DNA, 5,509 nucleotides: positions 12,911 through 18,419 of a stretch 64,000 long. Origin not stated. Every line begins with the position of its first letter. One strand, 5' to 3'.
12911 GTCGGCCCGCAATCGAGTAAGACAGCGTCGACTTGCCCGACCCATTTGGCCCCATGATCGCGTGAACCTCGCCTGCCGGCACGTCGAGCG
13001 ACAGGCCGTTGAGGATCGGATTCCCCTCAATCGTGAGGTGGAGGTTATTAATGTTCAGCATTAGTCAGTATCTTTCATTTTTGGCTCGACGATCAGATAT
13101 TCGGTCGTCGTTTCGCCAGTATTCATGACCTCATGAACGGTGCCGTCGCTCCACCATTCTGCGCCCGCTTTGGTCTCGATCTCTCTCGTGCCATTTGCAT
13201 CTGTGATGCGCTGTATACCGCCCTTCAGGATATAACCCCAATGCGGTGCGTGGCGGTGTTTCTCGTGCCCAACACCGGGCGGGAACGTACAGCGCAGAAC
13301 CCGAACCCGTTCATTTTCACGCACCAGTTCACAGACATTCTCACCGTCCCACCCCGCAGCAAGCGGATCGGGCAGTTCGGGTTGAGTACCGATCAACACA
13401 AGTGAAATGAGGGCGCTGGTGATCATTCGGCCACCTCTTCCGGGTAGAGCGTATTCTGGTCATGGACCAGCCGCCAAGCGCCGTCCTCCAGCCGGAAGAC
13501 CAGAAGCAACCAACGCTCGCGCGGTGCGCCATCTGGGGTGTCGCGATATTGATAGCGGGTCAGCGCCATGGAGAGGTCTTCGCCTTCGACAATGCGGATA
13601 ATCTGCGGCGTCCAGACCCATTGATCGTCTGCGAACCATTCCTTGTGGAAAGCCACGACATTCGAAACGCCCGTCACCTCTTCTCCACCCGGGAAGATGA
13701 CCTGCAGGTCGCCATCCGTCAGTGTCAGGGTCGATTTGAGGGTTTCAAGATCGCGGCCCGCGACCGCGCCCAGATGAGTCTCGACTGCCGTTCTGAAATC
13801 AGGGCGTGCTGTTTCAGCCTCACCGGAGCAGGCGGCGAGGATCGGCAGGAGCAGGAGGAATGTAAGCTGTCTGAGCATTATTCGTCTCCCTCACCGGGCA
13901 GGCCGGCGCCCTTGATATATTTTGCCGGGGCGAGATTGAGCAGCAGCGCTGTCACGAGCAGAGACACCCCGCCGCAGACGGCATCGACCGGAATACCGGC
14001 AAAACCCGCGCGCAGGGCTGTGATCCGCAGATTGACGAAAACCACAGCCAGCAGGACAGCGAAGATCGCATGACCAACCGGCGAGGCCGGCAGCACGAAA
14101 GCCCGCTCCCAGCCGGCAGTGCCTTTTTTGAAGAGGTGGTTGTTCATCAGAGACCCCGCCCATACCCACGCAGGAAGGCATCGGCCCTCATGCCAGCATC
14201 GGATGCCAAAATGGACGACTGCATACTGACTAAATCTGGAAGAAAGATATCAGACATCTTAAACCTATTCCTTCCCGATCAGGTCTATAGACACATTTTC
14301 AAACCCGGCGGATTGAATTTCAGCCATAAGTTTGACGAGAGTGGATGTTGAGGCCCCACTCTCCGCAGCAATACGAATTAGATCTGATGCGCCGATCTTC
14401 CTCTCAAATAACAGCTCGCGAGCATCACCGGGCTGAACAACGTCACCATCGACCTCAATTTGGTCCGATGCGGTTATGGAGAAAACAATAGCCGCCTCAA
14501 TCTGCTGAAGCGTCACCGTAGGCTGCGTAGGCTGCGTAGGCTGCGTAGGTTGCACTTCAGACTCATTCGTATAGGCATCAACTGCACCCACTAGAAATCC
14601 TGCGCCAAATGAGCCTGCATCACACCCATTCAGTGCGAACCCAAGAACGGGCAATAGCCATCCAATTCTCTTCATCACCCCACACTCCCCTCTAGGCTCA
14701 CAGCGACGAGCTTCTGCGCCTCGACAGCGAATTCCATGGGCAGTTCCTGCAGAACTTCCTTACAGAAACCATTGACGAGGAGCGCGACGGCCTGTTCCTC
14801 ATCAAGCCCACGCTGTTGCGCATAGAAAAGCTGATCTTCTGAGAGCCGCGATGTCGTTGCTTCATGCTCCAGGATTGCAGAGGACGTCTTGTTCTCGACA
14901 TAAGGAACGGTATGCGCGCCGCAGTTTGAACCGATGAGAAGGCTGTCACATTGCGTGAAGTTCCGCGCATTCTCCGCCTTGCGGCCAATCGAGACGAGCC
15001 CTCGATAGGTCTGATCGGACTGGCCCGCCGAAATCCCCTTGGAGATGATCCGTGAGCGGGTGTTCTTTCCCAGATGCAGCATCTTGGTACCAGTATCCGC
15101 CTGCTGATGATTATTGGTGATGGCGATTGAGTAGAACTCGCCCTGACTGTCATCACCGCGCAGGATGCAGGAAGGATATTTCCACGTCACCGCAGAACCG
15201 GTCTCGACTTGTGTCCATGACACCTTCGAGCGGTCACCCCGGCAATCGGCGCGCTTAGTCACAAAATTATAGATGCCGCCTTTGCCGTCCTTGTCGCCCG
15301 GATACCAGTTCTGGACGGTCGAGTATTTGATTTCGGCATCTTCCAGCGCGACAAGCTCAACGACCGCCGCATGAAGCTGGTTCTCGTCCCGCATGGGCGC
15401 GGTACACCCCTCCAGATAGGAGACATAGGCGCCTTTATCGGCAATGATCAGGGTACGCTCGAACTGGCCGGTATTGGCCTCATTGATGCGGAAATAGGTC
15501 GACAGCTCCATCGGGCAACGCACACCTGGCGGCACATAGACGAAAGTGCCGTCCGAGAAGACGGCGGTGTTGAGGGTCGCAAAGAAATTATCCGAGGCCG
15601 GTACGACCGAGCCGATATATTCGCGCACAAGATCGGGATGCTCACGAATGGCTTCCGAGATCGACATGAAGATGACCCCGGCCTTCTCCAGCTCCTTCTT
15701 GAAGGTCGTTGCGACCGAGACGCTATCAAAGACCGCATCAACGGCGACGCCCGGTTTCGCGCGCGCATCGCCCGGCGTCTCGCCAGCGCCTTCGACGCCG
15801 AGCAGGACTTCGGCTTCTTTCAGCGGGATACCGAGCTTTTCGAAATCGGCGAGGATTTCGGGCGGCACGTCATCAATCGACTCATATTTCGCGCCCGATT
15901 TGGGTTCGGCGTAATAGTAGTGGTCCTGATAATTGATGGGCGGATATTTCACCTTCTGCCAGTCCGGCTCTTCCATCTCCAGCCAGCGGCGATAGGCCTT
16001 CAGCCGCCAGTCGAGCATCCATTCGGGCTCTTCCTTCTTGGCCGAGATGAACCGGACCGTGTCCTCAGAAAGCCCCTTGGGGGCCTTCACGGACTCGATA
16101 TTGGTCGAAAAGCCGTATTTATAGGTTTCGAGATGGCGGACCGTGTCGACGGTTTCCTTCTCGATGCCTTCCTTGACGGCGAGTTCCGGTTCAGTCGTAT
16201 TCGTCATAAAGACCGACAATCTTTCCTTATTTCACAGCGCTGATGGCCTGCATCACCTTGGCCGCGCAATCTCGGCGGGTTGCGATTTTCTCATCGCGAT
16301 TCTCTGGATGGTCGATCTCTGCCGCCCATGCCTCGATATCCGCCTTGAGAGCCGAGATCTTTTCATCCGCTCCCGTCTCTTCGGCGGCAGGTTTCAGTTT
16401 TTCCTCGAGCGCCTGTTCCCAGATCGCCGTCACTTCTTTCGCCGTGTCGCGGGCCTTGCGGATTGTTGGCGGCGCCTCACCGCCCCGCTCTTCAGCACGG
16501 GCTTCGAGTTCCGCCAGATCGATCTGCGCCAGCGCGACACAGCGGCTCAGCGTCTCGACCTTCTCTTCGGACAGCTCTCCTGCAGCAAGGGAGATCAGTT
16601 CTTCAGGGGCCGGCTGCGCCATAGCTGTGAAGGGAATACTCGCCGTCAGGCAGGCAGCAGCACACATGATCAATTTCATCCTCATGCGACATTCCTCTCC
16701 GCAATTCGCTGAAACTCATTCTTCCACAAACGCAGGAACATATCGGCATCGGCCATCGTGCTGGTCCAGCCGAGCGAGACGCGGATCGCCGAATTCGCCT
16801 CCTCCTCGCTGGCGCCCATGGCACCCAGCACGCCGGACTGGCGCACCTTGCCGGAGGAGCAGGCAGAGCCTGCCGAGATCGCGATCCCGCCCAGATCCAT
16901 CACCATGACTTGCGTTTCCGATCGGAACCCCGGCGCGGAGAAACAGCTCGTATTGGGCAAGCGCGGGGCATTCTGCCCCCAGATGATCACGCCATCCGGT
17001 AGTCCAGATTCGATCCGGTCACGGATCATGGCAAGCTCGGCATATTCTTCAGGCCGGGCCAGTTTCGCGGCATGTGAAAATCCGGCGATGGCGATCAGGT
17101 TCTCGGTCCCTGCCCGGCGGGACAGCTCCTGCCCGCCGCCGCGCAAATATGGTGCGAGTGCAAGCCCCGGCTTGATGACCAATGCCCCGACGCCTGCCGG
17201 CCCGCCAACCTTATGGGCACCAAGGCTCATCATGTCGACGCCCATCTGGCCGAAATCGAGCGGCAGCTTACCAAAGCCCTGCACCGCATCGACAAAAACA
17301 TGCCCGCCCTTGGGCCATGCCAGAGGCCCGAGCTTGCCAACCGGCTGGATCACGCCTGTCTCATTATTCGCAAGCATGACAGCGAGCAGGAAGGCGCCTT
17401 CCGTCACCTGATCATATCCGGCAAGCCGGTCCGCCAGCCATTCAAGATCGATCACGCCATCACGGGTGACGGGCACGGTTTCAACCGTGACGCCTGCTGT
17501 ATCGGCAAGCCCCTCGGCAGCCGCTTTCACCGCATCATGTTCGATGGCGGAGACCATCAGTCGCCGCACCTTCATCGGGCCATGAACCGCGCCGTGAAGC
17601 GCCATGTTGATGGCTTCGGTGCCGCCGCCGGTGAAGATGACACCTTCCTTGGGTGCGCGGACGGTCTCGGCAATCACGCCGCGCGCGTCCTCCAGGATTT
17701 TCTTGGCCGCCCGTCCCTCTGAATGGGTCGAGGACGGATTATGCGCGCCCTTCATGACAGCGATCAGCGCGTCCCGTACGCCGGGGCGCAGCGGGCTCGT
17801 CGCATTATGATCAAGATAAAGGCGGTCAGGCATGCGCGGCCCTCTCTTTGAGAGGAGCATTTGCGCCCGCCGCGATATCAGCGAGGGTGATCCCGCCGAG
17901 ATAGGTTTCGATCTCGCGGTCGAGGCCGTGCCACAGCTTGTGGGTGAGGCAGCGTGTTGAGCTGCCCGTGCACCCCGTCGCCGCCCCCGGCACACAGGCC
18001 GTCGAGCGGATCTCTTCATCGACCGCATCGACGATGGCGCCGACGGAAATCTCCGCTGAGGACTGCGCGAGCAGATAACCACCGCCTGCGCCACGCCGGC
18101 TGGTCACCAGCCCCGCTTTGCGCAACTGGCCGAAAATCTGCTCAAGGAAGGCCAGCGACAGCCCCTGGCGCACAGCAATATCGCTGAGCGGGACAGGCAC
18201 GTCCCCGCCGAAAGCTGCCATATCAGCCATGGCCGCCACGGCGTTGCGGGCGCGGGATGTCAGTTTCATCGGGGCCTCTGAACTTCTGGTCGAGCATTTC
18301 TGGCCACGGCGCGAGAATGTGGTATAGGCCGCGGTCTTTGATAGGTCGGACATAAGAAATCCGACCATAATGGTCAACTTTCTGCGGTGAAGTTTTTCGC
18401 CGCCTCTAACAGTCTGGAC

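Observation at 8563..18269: suf operon interleaved with seven translationally coupled non-suf ORFs, mostly exported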

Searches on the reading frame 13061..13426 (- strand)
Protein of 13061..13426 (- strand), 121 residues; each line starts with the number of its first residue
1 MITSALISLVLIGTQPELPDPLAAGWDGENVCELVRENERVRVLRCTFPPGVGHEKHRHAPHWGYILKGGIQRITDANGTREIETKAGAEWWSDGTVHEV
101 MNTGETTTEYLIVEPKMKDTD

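Call 3: search_protein_families(library=pfam, proteins=[window:13061-13426:-], max_evalue=0.1)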
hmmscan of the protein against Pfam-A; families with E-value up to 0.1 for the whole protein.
window:13061-13426:- (121 aa): 1 family
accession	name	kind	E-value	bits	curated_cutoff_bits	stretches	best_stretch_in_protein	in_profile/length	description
PF07883.17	Cupin_2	-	0.00044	20.3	27.2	1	45-113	2-69/70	Cupin domain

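Call 28: find_related_loci(query=window:13061-13426:-, collection=genome_contigs, flank=6000)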
Query window:13061-13426:- (121 aa) in genome_contigs; peptide patterns used: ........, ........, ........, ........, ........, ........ (x = any residue, [..] = any of these).
194 stretches matched a pattern; 14 encode a relative of the query (tblastn E <= 1e-3); 14 distinct loci.
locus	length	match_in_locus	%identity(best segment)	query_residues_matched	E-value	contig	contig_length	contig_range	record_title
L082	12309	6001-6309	66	18-119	3e-43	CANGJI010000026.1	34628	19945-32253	MAG: Sphingomonadaceae bacterium isolate Jr-7aug17-131 genome assembly, contig: Jr-7aug17-C1857, whole genome shotgun se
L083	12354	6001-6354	56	5-116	6e-43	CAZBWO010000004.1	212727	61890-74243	MAG TPA_asm: uncultured Alteromonas sp. isolate ERP003628_co2_29 genome assembly, contig: NODE_20_length_212727_cov_16.5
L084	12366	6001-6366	57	6-116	1e-42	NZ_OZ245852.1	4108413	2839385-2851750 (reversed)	MAG: Novosphingobium sp. isolate a05ab0e1-76a9-416e-a5c0-6052ab7e7506 chromosome 1, complete sequence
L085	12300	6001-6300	67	18-116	2e-42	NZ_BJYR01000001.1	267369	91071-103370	Novosphingobium sediminis strain NBRC 106119 sequence01, whole genome shotgun sequence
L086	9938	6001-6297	68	19-116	2e-41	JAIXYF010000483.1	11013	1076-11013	MAG: Novosphingobium sp. isolate D4_MAG_00083 pond_D4_MAG_00083_000000000386, whole genome shotgun sequence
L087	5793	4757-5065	55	15-116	2e-40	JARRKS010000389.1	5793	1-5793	MAG: Flavobacteriaceae bacterium isolate Spart_052_MAG scaffold_41214, whole genome shotgun sequence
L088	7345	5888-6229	51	7-116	4e-40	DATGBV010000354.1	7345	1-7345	MAG TPA_asm: Flavobacteriaceae bacterium isolate SMAG_U9631 k141_490513, whole genome shotgun sequence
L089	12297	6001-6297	65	19-116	5e-40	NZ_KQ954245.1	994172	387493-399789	Novosphingobium fuchskuhlense strain FNE08-7 PRJNA299317_s002, whole genome shotgun sequence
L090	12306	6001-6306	63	16-116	3e-40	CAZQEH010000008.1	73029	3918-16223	MAG TPA_asm: uncultured Novosphingobium sp. isolate binchicken_co225_20 genome assembly, contig: NODE_72_length_73029_co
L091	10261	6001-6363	56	1-116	5e-40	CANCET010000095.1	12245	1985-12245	MAG: Sphingomonadaceae bacterium isolate JR-DAM-100519-65 genome assembly, contig: JR-DAM-100519-C7541, whole genome sho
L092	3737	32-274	70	37-116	1e-32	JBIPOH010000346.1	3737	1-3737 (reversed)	MAG: Novosphingobium sp. isolate ME2014-05-30_3300043465_group5_bin130 Rohwer_bin2015_scaffold_37865_c1, whole genome sh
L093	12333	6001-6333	50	7-116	3e-32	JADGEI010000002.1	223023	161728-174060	MAG: Alcanivoracaceae bacterium isolate BB32 NODE_47_length_223023_cov_7.203419, whole genome shotgun sequence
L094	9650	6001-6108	43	59-95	7e-6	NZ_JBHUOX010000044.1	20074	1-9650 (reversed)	Pontibacter toksunensis strain KCTC 23984 spades_K_17_127_44, whole genome shotgun sequence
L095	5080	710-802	55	7-37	1e-4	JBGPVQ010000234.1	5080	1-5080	MAG: Gemmatimonadota bacterium isolate OBJ1_062018_110_12 k141_2379353_length_5080_cov_16.9575, whole genome shotgun seq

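Call 57: search_protein_families(library=ncbifam, proteins=[window:13061-13426:-], max_evalue=0.01)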
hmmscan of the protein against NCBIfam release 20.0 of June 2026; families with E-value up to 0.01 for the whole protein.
window:13061-13426:- (121 aa): 0 families

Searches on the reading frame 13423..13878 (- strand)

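Call 3: search_protein_families(library=pfam, proteins=[window:13423-13878:-], max_evalue=0.1)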
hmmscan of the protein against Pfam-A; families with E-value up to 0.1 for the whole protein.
window:13423-13878:- (151 aa): 3 families
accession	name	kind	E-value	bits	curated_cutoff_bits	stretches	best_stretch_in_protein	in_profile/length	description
PF14534.12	DUF4440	-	2.7e-06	28.2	25.2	1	31-137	4-107/107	Domain of unknown function (DUF4440)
PF12680.13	SnoaL_2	-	4.4e-06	27.7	27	1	32-136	1-100/102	SnoaL-like domain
PF13474.12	SnoaL_3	-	9.4e-06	26.4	22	1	32-140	5-114/121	SnoaL-like domain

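Call 57: search_protein_families(library=ncbifam, proteins=[window:13423-13878:-], max_evalue=0.01)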
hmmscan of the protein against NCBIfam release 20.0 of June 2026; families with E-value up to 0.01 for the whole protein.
window:13423-13878:- (151 aa): 1 family
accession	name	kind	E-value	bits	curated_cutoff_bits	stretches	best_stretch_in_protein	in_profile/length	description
TIGR02246.1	TIGR02246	subfamily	0.00087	19.3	33.95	1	54-146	31-127/128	SgcJ/EcaC family oxidoreductase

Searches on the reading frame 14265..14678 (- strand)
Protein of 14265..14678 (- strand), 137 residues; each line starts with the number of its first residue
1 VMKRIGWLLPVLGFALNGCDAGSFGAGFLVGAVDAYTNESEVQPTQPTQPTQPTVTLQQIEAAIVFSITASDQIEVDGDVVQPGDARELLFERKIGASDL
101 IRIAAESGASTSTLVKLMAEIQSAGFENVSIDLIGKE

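Call 3: search_protein_families(library=pfam, proteins=[window:14265-14678:-], max_evalue=0.1)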
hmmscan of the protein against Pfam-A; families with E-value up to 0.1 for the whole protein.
window:14265-14678:- (137 aa): 1 family
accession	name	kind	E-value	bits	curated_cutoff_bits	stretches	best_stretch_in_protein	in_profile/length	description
PF02472.21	ExbD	-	4.9e-06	27.1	25.4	1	48-131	42-123/128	Biopolymer transport protein ExbD/TolR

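Call 33: find_homologous_proteins(query=window:14265-14675:-, max_evalue=0.001)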
Query window:14265-14675:-: 71 candidates shared short words with the query, none scored E <= 0.001.

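Call 53: search_protein_representatives(protein=window:14265-14675:-)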
Query: 136 residues. Proteins with E-value up to 0.001 (for the whole library): 3; up to 1e-10: 0; up to 1e-30: 0. The best 3 are listed.
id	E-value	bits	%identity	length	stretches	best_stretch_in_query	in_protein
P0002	4.1e-05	40.1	23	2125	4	56-128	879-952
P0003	2.6e-04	37.5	20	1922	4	60-106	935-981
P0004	7.7e-04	36.0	28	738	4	71-134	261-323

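Call 57: search_protein_families(library=ncbifam, proteins=[window:14265-14675:-], max_evalue=0.01)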
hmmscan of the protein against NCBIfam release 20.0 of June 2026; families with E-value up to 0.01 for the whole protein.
window:14265-14675:- (136 aa): 0 families

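Call 63: predict_structure(protein=window:14265-14675:-)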
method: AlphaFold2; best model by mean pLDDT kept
length: 136 residues; sequences in the alignment: 1
mean_pLDDT: 48.4   pTM: 0.30
mean pLDDT of the five models: 48.4, 48.3, 46.8, 44.2, 43.9
residues with pLDDT >= 90: 0; 70-90: 0; 50-70: 60; < 50: 76
segments of 3 or more residues with pLDDT < 50: 1-43, 56-62, 65-71, 126-136
pLDDT, mean of each block of 10 residues (from residue 1): 38 36 36 40 48 48 49 51 56 60 63 64 49 33
secondary structure, 60 per line:
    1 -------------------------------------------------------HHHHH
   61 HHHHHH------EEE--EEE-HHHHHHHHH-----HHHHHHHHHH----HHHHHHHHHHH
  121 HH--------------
elements in order: H56-66 E73-75 E78-80 H82-90 H96-105 H110-122

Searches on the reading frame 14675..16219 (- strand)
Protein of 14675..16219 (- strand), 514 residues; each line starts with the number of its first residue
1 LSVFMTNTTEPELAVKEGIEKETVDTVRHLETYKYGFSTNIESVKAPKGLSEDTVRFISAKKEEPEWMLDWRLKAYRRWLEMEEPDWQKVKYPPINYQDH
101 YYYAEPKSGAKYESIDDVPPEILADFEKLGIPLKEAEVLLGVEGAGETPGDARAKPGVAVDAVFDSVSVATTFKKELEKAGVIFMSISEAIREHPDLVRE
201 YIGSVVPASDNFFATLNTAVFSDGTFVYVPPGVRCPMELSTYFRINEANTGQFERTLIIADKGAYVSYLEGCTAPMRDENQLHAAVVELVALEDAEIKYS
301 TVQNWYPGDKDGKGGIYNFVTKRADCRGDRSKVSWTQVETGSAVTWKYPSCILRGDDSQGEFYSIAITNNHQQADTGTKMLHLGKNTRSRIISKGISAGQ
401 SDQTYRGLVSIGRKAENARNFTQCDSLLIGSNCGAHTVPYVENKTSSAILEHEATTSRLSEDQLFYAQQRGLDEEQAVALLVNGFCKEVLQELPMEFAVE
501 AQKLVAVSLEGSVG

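Call 4: search_protein_families(library=pfam, proteins=[window:14675-16219:-], max_evalue=0.001)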
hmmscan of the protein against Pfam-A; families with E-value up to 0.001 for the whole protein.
window:14675-16219:- (514 aa): 2 families
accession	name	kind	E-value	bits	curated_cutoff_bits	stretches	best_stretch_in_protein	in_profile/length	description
PF01458.23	SUFBD_core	-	1e-77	261.1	27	1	243-485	1-232/232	SUF system FeS cluster assembly, SufBD core domain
PF19295.5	SufBD_N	-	5.9e-11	42.8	23.5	1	173-235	105-166/172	SufBD protein N-terminal region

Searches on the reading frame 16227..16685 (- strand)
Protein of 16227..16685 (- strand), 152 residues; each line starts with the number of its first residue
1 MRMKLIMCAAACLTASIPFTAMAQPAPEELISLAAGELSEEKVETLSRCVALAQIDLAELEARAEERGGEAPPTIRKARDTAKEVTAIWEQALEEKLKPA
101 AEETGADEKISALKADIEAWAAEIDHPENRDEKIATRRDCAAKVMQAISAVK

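Call 3: search_protein_families(library=pfam, proteins=[window:16227-16685:-], max_evalue=0.1)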
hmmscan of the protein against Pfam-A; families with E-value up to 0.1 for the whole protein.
window:16227-16685:- (152 aa): 1 family
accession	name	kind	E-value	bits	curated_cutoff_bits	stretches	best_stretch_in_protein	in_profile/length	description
PF13747.11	DUF4164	-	0.027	15.3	27.2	1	90-152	21-84/89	Domain of unknown function (DUF4164)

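Call 49: find_homologous_proteins(query=window:16227-16685:-, max_evalue=0.001)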
Query window:16227-16685:- (152 aa): 1 proteins with E <= 0.001 among 436 candidates.
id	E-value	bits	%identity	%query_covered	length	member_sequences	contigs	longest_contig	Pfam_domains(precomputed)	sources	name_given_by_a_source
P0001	4.9e-86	304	100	100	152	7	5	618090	-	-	-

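Call 57: search_protein_families(library=ncbifam, proteins=[window:16227-16685:-], max_evalue=0.01)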
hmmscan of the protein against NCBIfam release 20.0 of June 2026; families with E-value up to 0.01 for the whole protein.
window:16227-16685:- (152 aa): 1 family
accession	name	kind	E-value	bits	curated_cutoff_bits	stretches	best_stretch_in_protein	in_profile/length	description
TIGR03363.1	VI_chp_8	equivalog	0.0031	17.2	160.85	1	30-146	184-301/353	type VI secretion system protein TssA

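Call 64: predict_structure(protein=window:16227-16685:-)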
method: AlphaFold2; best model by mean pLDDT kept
length: 152 residues; sequences in the alignment: 1
mean_pLDDT: 70.6   pTM: 0.63
mean pLDDT of the five models: 70.6, 62.9, 61.0, 54.4, 48.8
residues with pLDDT >= 90: 6; 70-90: 87; 50-70: 34; < 50: 25
segments of 3 or more residues with pLDDT < 50: 1-24
pLDDT, mean of each block of 10 residues (from residue 1): 31 38 50 58 79 87 88 86 80 71 67 86 89 84 69 49
secondary structure, 60 per line:
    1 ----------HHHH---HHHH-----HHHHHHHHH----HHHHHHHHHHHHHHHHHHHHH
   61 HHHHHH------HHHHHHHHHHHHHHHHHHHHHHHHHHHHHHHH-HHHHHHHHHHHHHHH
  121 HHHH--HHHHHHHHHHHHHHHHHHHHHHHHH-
elements in order: H11-14 H18-21 H27-35 H40-66 H73-104 H106-124 H127-151

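Call 67: fold_search(model_id=the predicted structure, library=pdb)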
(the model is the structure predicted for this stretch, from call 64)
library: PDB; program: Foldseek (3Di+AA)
matches with E <= 10: 27; with E <= 0.001: 0
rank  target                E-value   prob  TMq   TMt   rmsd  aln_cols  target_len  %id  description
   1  8e0l_C                4.9e+00  0.12  0.32  0.31  19.3       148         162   14  Homotrimeric variant of tcTRP9, BGL06 (released 2023-04-12)
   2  9ria_B                6.3e+00  0.04  0.21  0.05  10.9       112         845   17  Cryo-EM structure of tomato NRC3-AVRcap1b complex (released 2025-07-23)
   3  3mzg_A                6.7e+00  0.09  0.34  0.29  13.5       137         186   17  Crystal structure of a human prolactin receptor antagonist in complex with the extracellular domain of the human prola (released 2010-09-29)
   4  6y9b_A                7.0e+00  0.06  0.25  0.17  12.8       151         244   10  Cryo-EM structure of trimeric human STEAP1 bound to three Fab120.545 fragments (released 2020-05-20)
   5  3ihu_B                7.0e+00  0.03  0.17  0.15  14.2       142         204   13  Crystal structure of DNA binding protein (YP_298823.1) from Ralstonia eutropha JMP134 at 1.92 A resolution (released 2009-08-11)
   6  3ncb_A                7.4e+00  0.08  0.34  0.29  13.5       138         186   18  A mutant human Prolactin receptor antagonist H180A in complex with the extracellular domain of the human prolactin rec (released 2010-09-29)
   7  9div_A                7.4e+00  0.07  0.31  0.34  13.1       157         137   17  The crystal structure of de novo designed ChuA binding protein C8 (released 2025-05-21)
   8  3n06_A                7.4e+00  0.04  0.26  0.24  12.0       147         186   14  A mutant human Prolactin receptor antagonist H27A in complex with the extracellular domain of the human prolactin rece (released 2010-09-29)
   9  6sg9_Ck               7.4e+00  0.04  0.21  0.06  16.1       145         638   16  Head domain of the mt-SSU assemblosome from Trypanosoma brucei (released 2019-09-18)
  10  1emr                  7.7e+00  0.12  0.32  0.31  12.0       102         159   20  CRYSTAL STRUCTURE OF HUMAN LEUKEMIA INHIBITORY FACTOR (LIF) (released 2001-03-21)
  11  1cnt_1                7.7e+00  0.06  0.29  0.29  15.7       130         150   15  CILIARY NEUROTROPHIC FACTOR (released 1997-03-26)
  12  5nmo_A                7.7e+00  0.02  0.18  0.17  21.0       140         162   16  Structure of the Bacillus subtilis Smc Joint domain (released 2017-06-21)
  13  9i38_MODEL_1_A        8.2e+00  0.09  0.29  0.37   8.7       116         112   22  Solution structure of the de novo designed monoheme protein m4D2 with bound iron(III) 2,4-dimethyldeuteroporph (released 2026-02-04)
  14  3n0p_A                8.2e+00  0.06  0.32  0.28  14.7       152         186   17  A mutant human Prolactin receptor antagonist H30A in complex with the extracellular domain of the human prolactin rece (released 2010-09-29)
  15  7d5i_B                8.2e+00  0.05  0.16  0.09   8.2        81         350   17  Structure of Mycobacterium smegmatis bd complex in the apo-form. (released 2021-06-23)
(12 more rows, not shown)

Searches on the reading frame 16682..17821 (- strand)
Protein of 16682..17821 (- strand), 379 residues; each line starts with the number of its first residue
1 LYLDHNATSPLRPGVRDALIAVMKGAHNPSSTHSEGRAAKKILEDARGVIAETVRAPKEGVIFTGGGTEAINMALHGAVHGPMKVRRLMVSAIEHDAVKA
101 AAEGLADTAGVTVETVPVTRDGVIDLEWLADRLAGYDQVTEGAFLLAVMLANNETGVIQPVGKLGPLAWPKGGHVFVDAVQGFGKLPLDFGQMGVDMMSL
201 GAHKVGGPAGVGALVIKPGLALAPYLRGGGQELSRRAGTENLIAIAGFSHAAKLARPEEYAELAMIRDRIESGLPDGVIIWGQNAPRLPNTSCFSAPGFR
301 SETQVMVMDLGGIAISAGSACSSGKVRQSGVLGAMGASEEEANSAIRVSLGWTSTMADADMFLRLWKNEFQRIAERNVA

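Call 4: search_protein_families(library=pfam, proteins=[window:16682-17821:-], max_evalue=0.001)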
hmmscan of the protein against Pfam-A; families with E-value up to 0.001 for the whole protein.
window:16682-17821:- (379 aa): 1 family
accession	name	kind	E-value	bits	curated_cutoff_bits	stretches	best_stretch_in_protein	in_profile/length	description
PF00266.25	Aminotran_5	-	2.8e-57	194.8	21.5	1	2-362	2-371/371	Aminotransferase class-V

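Call 57: search_protein_families(library=ncbifam, proteins=[window:16682-17821:-], max_evalue=0.01)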
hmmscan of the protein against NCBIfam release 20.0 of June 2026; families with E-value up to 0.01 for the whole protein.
window:16682-17821:- (379 aa): 22 families
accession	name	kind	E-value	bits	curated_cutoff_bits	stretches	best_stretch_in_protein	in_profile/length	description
TIGR03402.1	FeS_nifS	equivalog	4e-90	302.3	530.75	1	2-366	2-366/379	cysteine desulfurase NifS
TIGR03235.1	DNA_S_dndA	equivalog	3e-71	240.6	480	1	2-350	1-353/353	cysteine desulfurase DndA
NF010611.0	PRK14012.1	equivalog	5.1e-66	223.3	548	1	1-373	7-382/406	IscS subfamily cysteine desulfurase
TIGR03403.1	nifS_epsilon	equivalog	1.6e-63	214.9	587.7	1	1-373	1-376/382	NifS family cysteine desulfurase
TIGR02006.1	IscS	equivalog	9.9e-61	205.9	643.2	1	1-373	5-378/402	IscS subfamily cysteine desulfurase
NF002806.0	PRK02948.1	subfamily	2.8e-57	194.4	304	1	1-366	2-368/381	IscS subfamily cysteine desulfurase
TIGR01977.1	am_tr_V_EF2568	hypoth_equivalog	7.2e-31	107.5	377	1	2-232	2-228/376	cysteine desulfurase family protein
TIGR01979.1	sufS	subfamily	3.7e-29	101.8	475.1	1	2-363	21-392/403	SufS family cysteine desulfurase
NF041166.1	f2_encap_cargo1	exception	1.9e-21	76.8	800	1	39-231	287-476/623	family 2A encapsulin nanocompartment cargo protein cysteine desulfurase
NF040779.1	Sec_lyase_SclA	exception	6.7e-21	74.6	525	1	1-235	1-232/378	selenocysteine lyase SclA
NF008126.0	PRK10874.1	equivalog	1.6e-19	70.3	607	1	2-234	22-253/401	cysteine desulfurase CsdA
TIGR03392.1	FeS_syn_CsdA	equivalog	5.3e-18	65.4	493.6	1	29-236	48-252/398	cysteine desulfurase CsdA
NF006791.0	PRK09295.1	equivalog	8.6e-17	61.3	661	1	16-231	48-254/406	cysteine desulfurase SufS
TIGR01976.1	am_tr_V_VC1184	hypoth_equivalog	1e-15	57.9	352.35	1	2-219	21-234/401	cysteine desulfurase-like protein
TIGR04343.1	egtE_PLP_lyase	equivalog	1.6e-13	50.3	400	1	37-231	50-232/370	ergothioneine biosynthesis PLP-dependent enzyme EgtE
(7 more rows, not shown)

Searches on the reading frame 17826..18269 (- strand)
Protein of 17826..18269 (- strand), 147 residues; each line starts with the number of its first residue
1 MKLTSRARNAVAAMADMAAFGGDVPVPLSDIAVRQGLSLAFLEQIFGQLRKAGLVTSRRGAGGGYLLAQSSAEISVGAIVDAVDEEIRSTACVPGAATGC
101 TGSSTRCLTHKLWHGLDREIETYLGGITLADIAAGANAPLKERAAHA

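Call 4: search_protein_families(library=pfam, proteins=[window:17826-18269:-], max_evalue=0.001)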
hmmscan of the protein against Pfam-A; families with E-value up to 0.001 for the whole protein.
window:17826-18269:- (147 aa): 1 family
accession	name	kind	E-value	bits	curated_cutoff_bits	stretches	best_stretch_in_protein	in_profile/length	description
PF02082.26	Rrf2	-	6.8e-34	117.3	30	1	3-134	1-131/132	Iron-dependent Transcriptional regulator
